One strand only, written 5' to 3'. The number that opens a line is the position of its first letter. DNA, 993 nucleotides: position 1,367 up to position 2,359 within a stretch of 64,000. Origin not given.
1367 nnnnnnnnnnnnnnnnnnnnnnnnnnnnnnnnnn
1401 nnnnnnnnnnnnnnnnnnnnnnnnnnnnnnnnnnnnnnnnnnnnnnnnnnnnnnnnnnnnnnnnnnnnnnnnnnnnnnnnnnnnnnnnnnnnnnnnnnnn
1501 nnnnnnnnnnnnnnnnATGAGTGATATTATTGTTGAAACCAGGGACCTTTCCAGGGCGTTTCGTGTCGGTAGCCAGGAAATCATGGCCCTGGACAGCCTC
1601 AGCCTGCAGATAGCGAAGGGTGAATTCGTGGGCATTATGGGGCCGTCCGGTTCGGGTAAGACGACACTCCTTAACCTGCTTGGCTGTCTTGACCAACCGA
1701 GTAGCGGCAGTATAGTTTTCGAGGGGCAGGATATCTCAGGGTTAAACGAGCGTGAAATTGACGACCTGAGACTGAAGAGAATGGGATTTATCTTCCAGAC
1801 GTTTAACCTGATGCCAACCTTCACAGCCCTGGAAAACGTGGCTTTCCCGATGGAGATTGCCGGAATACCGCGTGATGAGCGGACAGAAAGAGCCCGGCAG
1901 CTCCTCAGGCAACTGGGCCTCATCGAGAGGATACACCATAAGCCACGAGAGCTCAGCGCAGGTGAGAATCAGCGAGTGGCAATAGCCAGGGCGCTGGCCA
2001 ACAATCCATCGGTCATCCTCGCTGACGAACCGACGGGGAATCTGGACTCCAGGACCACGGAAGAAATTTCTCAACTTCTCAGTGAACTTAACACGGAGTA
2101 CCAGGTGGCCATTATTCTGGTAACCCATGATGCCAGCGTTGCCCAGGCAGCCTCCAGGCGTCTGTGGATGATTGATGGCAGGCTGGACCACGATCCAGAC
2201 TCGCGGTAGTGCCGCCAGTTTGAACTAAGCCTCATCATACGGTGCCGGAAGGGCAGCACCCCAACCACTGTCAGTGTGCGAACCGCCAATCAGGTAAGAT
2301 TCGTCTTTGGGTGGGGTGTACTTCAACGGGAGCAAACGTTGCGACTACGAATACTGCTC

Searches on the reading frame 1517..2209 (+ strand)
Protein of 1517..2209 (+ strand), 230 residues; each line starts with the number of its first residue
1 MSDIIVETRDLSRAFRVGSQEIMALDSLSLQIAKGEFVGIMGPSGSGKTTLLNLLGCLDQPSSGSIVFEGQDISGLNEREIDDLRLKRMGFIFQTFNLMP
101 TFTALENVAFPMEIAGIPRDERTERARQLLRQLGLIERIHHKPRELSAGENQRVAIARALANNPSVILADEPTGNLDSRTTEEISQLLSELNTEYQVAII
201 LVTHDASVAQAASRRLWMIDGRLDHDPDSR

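Call 49: search_protein_families(library=pfam, proteins=[window:1517-2209:+], max_evalue=0.001)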
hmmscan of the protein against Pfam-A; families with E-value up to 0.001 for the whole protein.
window:1517-2209:+ (230 aa): 6 families
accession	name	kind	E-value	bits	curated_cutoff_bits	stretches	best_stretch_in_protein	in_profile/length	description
PF00005.33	ABC_tran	-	2.3e-35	122.6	25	1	25-173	1-136/137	ABC transporter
PF13304.12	AAA_21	-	1.9e-07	31.9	27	0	152-207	244-301/304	AAA domain, putative AbiEii toxin, Type IV TA system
PF02463.25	SMC_N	-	2.7e-06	27.4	40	0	136-213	127-206/220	RecF/RecN/SMC N terminal domain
PF25199.1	nSTAND_NTPase5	-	0.00035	20.8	34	0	34-54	40-60/145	Novel STAND NTPase 5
PF13191.12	AAA_16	-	0.0004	21.3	32.6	0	20-199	7-166/167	AAA ATPase domain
PF13401.12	AAA_22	-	0.00071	20.3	27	0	37-203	7-122/130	AAA domain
